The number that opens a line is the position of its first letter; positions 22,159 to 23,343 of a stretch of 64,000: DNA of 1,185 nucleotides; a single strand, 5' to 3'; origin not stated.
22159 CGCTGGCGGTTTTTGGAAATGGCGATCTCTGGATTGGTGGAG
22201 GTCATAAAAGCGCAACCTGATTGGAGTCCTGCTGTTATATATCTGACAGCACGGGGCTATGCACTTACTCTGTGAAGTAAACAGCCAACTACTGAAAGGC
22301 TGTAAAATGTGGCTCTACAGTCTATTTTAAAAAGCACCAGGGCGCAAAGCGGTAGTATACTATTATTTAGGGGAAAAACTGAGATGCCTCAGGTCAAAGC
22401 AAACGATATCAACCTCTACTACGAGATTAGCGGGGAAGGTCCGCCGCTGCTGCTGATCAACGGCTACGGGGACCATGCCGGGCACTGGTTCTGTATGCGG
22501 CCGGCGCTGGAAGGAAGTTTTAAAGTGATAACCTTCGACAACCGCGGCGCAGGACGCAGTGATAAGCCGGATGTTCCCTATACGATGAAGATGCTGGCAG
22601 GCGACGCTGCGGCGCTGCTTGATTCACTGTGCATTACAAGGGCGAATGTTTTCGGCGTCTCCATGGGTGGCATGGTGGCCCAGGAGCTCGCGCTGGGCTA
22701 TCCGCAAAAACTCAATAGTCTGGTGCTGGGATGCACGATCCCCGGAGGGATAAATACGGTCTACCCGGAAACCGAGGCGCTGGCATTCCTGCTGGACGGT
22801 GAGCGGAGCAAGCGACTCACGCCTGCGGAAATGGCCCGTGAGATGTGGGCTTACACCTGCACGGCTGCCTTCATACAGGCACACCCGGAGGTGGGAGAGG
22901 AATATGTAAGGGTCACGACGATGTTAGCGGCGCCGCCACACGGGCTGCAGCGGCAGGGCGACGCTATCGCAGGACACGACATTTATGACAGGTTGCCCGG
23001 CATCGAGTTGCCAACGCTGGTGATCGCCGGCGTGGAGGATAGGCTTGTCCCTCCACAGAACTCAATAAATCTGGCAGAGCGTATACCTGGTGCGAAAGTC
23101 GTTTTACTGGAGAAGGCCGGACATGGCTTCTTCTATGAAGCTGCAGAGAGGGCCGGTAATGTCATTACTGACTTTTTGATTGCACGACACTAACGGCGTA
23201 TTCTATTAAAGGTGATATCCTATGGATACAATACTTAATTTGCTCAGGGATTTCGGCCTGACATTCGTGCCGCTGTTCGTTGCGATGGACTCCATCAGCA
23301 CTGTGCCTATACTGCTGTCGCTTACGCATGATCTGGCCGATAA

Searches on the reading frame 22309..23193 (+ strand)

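Call 36: search_protein_families(library=pfam, proteins=[window:22309-23193:+], max_evalue=0.00001)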
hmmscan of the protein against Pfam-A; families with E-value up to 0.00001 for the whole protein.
window:22309-23193:+ (294 aa): 3 families
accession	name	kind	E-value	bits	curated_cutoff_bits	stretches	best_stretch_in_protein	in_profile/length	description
PF00561.26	Abhydrolase_1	-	9e-31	107.8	25.8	1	45-278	1-244/245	alpha/beta hydrolase fold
PF12697.13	Abhydrolase_6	-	9.5e-20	72.6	26.3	1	47-280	1-212/217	Alpha/beta hydrolase family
PF12146.15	Hydrolase_4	-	1.1e-18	67.9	27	1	48-277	8-237/239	Serine aminopeptidase, S33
